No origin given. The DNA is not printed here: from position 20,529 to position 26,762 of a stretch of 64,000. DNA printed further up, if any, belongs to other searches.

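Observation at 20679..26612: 1,977-aa VirB6/TrbL-core protein with a Cys-rich N-terminal ectodomain of about 1,100 aa and a charged tail of about 540 aa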

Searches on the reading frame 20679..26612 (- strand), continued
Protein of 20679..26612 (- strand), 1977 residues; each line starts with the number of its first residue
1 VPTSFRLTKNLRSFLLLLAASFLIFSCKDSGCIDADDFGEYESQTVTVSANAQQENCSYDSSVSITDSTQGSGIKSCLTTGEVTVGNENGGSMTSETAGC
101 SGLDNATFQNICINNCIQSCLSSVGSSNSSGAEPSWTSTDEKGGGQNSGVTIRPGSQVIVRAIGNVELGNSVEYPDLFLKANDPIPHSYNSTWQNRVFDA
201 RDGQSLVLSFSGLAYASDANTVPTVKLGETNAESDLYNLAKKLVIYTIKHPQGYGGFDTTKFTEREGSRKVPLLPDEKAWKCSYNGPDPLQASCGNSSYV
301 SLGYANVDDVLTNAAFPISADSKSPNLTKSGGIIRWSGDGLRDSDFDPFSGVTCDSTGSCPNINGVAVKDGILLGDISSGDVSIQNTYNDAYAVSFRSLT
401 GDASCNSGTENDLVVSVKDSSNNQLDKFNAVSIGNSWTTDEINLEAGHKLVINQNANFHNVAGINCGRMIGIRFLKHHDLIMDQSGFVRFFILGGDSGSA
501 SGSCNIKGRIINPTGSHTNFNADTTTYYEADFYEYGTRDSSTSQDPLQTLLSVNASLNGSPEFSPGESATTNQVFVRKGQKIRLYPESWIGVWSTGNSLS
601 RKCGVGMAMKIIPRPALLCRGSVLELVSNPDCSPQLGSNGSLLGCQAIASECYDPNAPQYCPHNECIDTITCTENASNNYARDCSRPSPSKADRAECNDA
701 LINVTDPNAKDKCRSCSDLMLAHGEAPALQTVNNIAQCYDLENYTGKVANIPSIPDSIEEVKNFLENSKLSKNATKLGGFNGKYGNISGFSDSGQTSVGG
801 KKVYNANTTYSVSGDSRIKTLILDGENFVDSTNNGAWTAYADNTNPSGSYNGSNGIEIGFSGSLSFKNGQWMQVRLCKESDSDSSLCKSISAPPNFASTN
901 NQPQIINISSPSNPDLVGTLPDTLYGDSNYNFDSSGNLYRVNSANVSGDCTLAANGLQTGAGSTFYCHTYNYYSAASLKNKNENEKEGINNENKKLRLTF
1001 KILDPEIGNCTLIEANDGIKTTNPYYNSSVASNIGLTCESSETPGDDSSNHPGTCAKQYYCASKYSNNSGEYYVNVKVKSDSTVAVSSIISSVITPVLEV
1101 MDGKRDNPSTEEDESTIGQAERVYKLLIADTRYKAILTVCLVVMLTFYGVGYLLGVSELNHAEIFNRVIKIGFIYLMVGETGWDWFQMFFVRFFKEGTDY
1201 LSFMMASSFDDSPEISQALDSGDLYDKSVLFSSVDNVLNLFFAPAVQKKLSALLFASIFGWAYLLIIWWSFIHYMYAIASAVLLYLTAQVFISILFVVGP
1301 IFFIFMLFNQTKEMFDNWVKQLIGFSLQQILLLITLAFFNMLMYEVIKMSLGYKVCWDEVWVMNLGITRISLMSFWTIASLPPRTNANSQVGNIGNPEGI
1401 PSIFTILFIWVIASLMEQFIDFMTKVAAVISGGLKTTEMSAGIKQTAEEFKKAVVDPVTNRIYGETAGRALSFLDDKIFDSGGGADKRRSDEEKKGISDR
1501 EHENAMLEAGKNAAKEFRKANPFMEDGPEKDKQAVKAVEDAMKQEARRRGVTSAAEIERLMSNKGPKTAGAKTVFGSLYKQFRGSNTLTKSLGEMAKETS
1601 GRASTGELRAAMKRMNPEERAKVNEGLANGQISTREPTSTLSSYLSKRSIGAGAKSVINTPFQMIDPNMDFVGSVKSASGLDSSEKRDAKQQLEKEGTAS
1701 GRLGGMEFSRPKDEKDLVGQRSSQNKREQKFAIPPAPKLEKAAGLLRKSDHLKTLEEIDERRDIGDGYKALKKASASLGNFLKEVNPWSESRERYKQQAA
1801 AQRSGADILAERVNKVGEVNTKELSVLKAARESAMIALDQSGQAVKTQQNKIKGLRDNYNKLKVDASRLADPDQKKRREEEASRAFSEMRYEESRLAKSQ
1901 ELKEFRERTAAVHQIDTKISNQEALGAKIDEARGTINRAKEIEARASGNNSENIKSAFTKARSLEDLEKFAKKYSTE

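Call 95: find_encoding_contigs(protein=P0001, flank=10000, max_places=2)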
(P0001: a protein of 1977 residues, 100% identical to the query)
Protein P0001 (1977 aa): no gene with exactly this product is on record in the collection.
